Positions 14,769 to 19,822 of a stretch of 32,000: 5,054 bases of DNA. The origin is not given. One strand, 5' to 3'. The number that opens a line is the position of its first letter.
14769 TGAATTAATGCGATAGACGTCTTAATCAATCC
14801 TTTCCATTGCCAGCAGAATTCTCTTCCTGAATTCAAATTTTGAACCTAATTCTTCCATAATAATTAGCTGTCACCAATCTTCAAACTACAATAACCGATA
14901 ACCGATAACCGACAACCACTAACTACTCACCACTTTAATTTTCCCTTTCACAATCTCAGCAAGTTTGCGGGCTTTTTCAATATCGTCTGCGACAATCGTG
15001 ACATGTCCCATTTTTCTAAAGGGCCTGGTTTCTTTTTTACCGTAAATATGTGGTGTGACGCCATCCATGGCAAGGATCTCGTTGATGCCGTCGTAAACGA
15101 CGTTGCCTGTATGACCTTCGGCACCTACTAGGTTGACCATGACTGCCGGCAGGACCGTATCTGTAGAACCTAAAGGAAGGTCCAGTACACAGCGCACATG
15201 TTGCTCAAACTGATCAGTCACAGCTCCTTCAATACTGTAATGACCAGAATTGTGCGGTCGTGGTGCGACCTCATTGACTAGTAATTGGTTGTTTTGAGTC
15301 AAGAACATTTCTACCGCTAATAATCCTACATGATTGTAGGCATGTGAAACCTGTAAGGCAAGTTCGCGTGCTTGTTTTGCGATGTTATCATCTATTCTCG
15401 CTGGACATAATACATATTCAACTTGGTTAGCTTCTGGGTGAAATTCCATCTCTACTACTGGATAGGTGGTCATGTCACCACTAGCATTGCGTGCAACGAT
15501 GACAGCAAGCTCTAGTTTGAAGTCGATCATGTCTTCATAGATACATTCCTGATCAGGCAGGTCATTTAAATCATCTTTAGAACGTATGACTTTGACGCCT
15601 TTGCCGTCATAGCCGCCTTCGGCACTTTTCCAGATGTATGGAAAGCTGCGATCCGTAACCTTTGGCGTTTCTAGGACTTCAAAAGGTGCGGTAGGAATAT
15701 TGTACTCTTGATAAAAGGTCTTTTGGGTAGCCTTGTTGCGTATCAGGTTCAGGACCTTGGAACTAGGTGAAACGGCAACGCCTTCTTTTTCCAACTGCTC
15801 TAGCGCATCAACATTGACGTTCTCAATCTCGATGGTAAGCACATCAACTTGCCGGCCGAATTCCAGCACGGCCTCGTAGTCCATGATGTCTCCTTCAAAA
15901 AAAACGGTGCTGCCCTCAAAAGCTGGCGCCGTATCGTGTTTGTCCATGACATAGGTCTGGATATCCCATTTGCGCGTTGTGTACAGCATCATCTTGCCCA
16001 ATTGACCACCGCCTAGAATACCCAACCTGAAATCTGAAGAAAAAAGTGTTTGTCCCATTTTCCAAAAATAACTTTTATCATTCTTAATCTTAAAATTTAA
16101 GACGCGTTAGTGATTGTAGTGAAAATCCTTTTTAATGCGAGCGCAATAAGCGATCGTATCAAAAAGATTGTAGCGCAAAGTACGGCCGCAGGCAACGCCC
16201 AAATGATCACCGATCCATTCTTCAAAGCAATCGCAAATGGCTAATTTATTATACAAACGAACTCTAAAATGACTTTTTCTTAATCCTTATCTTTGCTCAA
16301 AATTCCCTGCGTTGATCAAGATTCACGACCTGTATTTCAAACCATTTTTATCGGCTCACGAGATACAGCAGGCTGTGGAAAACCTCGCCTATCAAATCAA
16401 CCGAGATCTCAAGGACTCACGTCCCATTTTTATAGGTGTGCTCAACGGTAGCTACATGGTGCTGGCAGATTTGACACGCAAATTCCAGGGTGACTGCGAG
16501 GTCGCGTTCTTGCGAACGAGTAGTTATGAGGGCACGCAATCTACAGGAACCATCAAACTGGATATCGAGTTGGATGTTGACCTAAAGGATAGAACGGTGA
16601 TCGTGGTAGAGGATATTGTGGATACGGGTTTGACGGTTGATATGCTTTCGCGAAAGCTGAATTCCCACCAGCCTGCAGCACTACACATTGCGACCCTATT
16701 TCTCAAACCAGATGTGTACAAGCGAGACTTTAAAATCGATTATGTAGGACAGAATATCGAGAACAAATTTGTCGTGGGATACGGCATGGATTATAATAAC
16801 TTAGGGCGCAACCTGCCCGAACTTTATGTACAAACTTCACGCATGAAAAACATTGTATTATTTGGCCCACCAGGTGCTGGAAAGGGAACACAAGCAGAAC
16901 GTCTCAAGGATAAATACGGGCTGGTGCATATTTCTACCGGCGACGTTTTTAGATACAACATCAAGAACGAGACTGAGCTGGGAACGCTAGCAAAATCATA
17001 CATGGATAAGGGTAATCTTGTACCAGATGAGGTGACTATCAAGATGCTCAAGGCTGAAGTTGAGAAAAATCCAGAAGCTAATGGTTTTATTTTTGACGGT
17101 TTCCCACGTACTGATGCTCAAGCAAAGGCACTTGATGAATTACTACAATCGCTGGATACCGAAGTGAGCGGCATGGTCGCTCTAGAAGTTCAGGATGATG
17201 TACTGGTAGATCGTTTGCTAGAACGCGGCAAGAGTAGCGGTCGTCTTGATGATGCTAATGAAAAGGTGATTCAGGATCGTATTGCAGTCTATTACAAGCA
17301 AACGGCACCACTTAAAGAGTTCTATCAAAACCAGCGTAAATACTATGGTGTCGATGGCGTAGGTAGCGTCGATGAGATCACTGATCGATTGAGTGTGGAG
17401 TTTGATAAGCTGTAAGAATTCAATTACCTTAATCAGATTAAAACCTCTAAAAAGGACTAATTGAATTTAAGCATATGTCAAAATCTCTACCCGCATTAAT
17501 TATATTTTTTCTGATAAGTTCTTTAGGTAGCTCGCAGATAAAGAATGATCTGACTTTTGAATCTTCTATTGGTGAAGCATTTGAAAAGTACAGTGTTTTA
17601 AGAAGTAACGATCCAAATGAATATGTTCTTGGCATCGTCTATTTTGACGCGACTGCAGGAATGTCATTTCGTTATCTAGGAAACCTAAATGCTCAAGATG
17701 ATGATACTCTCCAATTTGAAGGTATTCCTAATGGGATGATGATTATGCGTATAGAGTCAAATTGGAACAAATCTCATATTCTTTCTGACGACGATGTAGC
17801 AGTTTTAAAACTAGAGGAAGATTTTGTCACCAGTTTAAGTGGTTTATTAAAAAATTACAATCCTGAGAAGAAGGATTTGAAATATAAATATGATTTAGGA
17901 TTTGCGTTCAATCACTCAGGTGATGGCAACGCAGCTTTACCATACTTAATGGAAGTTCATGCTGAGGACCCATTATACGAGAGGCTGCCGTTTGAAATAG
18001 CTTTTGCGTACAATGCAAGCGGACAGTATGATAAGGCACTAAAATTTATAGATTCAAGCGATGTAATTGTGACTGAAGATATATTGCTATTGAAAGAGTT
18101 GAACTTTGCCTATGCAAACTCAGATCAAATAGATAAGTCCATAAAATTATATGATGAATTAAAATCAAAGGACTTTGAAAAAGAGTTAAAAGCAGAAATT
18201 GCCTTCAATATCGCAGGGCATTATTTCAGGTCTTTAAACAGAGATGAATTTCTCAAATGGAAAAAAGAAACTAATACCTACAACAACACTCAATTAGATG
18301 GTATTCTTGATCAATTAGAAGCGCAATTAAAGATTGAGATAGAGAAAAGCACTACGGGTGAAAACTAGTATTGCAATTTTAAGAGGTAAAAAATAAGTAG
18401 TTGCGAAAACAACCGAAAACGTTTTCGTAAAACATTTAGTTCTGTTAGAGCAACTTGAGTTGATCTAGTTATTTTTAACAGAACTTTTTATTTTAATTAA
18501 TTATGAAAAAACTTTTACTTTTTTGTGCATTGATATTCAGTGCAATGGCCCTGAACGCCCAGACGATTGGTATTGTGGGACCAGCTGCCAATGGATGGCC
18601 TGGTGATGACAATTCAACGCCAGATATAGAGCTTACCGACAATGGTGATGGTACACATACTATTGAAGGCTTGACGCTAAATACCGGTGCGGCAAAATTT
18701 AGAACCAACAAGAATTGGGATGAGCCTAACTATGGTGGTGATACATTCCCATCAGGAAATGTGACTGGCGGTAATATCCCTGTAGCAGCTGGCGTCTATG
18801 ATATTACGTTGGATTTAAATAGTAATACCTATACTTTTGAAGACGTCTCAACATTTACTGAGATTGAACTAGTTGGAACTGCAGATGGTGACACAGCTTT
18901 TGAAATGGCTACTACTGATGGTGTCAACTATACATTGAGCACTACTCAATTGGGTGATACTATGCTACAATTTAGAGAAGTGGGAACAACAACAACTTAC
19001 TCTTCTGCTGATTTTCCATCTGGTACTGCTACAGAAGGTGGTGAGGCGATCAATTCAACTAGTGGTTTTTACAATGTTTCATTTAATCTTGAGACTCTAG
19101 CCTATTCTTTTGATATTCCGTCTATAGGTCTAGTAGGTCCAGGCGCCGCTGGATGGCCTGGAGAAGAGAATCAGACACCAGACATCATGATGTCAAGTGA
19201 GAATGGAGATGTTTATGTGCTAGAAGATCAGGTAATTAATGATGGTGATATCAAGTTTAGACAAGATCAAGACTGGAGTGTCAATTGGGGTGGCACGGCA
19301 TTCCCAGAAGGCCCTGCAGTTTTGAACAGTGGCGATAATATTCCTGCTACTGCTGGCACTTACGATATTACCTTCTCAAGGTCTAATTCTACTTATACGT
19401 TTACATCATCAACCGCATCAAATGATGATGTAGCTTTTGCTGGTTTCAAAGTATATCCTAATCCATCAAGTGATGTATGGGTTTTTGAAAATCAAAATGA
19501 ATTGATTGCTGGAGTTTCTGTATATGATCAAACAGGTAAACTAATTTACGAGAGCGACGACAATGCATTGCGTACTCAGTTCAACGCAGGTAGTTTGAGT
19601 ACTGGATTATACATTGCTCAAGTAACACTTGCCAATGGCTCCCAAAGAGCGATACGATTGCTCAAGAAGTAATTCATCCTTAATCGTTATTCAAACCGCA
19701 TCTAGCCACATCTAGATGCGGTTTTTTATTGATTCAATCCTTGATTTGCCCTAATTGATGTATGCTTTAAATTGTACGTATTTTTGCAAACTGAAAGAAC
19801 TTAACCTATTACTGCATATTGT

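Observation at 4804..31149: Highly iterated perfect 14-bp palindrome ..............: 8 copies in 32 kb, embedded in conserved genes in all three codon phases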

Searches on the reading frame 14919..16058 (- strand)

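Call 63: search_protein_families(library=pfam, proteins=[window:14919-16058:-], max_evalue=0.00001)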
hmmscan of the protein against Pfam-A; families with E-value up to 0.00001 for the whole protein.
window:14919-16058:- (379 aa): 4 families
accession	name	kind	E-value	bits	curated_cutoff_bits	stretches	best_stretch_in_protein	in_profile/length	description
PF02222.28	ATP-grasp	-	4.8e-44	150.6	27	1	115-284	2-179/179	ATP-grasp domain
PF22660.2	RS_preATP-grasp-like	-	3.5e-24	85.5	27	1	11-106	3-97/98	Ribonucleotide synthetase preATP-grasp domain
PF17769.7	PurK_C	-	8.1e-20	70.7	22.6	1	305-365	1-55/56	Phosphoribosylaminoimidazole carboxylase C-terminal domain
PF07478.18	Dala_Dala_lig_C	-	1.4e-06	28.4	24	1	138-268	36-176/204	D-ala D-ala ligase C-terminus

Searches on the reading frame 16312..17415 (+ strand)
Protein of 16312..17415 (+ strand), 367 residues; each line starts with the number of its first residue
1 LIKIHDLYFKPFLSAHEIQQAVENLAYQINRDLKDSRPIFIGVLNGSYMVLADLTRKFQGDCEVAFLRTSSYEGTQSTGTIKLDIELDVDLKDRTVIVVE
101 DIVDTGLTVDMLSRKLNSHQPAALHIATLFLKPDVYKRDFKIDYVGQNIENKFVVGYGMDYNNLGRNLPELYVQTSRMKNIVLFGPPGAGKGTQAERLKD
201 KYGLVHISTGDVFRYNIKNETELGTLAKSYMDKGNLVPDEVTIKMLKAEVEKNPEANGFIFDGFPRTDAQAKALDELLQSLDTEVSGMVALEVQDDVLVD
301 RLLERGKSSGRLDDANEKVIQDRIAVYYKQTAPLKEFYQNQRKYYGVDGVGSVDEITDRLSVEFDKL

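Call 8: search_protein_families(library=pfam, proteins=[window:16312-17415:+])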
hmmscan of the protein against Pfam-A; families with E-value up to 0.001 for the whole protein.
window:16312-17415:+ (367 aa): 5 families
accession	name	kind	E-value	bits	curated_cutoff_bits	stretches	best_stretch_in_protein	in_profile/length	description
PF00406.28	ADK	-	4.1e-52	176.8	26.8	1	183-341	1-149/151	Adenylate kinase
PF13207.12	AAA_17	-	3.8e-34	118.3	27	1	184-321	1-136/136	AAA domain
PF00156.33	Pribosyltran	-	1.4e-28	99.6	26.3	1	15-161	8-157/158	Phosphoribosyl transferase domain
PF13238.12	AAA_18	-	4.3e-08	34.1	29.4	1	181-317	1-123/128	AAA domain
PF13671.12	AAA_33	-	3.8e-07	30.9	27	1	181-327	2-140/143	AAA domain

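Call 11: find_related_loci(query=window:16312-17415:+, collection=genome_contigs, flank=10000)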
Query window:16312-17415:+ (367 aa) in genome_contigs; peptide patterns used: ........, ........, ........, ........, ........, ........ (x = any residue, [..] = any of these).
600 stretches matched a pattern (row limit reached: there are more); 452 encode a relative of the query (tblastn E <= 1e-3); the best 80 are kept; 80 distinct loci.
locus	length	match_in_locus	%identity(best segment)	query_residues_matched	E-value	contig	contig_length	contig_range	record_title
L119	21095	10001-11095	83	3-367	0e+0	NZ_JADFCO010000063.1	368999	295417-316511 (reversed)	Nonlabens antarcticus strain JCM 14068 421, whole genome shotgun sequence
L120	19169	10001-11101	80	1-367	0e+0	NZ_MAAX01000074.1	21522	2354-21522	Nonlabens dokdonensis isolate 35_9_T64 BD02T64_scaffold_1985, whole genome shotgun sequence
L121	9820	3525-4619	79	1-365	0e+0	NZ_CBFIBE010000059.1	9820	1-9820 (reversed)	MAG: Nonlabens sp. isolate Co_bin_462_indstr Co_bin_462_indstr_c59, whole genome shotgun sequence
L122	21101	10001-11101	78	1-367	0e+0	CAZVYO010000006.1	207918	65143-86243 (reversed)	MAG TPA_asm: uncultured Flavobacteriaceae bacterium isolate SRP342821_co1_79 genome assembly, contig: NODE_18_length_207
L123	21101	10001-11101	79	1-367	0e+0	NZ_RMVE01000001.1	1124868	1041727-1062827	Nonlabens xiamenensis strain 1Q3 NODE_1_length_1124868_cov_208.756, whole genome shotgun sequence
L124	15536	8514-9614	77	1-367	0e+0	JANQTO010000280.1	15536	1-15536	MAG: Nonlabens sp. isolate MAG_11 P22051_101_S23_metaspades_3535_15536_cov_5, whole genome shotgun sequence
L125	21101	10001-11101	78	1-367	0e+0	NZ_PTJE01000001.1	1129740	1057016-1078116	Nonlabens xylanidelens strain DSM 16809 LY01DRAFT_scaffold00001.1, whole genome shotgun sequence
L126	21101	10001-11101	78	1-367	0e+0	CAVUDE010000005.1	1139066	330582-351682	MAG: uncultured Flavobacteriaceae bacterium isolate MFD03250.bin.1.193 genome assembly, contig: contig_2542, whole genom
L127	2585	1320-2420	77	1-367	0e+0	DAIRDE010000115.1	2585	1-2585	MAG TPA_asm: Nonlabens sp. isolate CTOTU7307 NODE_75865_length_2585_cov_50.149012, whole genome shotgun sequence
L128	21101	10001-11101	75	1-367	0e+0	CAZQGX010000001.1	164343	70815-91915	MAG TPA_asm: uncultured Flavobacteriaceae bacterium isolate binchicken_co405_11 genome assembly, contig: NODE_95_length_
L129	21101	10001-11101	75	1-367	0e+0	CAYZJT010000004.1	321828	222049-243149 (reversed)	MAG TPA_asm: uncultured Flavobacteriaceae bacterium isolate SRP063590_co1_91 genome assembly, contig: NODE_15_length_321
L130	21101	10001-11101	77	1-367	0e+0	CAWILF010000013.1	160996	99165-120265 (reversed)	MAG: uncultured Flavobacteriaceae bacterium isolate MFD03250.bin.3.131 genome assembly, contig: contig_2092, whole genom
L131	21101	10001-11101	78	1-367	0e+0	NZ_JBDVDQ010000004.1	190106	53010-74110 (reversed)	MAG: Nonlabens sp. isolate CB.54.F.C2_137_65 CB_54_F_C2_137_65_000000000004, whole genome shotgun sequence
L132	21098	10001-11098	76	1-366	8e-180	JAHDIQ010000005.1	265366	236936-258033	MAG: Nonlabens sp. isolate MAG-97 RZ_79, whole genome shotgun sequence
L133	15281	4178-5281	64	1-367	1e-156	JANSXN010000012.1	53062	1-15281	MAG: Flavobacteriaceae bacterium isolate bin.26 k141_131919_length_53062_cov_9.0000, whole genome shotgun sequence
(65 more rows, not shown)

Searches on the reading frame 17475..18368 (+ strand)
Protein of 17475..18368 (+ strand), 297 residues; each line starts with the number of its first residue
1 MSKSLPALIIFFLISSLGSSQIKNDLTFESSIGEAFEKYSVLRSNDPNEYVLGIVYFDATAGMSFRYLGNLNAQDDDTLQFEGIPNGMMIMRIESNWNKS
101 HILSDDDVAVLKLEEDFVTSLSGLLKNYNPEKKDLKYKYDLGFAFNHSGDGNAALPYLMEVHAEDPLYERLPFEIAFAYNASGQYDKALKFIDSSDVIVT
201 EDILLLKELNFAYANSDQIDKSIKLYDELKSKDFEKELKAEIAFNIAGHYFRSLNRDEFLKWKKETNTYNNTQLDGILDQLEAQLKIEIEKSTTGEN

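Call 63: search_protein_families(library=pfam, proteins=[window:17475-18368:+], max_evalue=0.00001)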
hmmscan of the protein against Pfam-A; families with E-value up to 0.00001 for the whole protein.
window:17475-18368:+ (297 aa): 1 family
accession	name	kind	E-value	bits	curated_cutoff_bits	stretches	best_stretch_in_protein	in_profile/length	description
PF14559.12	TPR_19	-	3e-06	27.9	25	0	148-193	4-49/68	Tetratricopeptide repeat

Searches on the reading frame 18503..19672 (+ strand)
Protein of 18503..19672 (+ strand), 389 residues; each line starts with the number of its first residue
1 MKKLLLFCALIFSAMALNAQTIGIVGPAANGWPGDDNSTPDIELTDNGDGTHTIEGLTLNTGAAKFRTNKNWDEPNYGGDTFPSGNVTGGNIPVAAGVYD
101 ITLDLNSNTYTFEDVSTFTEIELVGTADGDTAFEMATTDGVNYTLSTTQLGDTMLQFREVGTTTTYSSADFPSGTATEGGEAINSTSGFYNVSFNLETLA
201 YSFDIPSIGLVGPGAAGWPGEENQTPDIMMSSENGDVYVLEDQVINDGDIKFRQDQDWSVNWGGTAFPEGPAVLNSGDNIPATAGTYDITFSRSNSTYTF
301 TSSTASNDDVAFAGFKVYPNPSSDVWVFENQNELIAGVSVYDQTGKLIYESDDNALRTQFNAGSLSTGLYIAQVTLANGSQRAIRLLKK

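Call 63: search_protein_families(library=pfam, proteins=[window:18503-19672:+], max_evalue=0.00001)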
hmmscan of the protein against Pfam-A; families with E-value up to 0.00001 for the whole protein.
window:18503-19672:+ (389 aa): 2 families
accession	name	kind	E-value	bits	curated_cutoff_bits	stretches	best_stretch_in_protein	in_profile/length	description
PF18962.6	Por_Secre_tail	-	1.3e-09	38.6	27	1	317-380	1-68/75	Secretion system C-terminal sorting domain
PF16411.10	SusF_SusE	-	8.1e-07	29.9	27.5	0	24-197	1-163/167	Outer membrane protein SusF_SusE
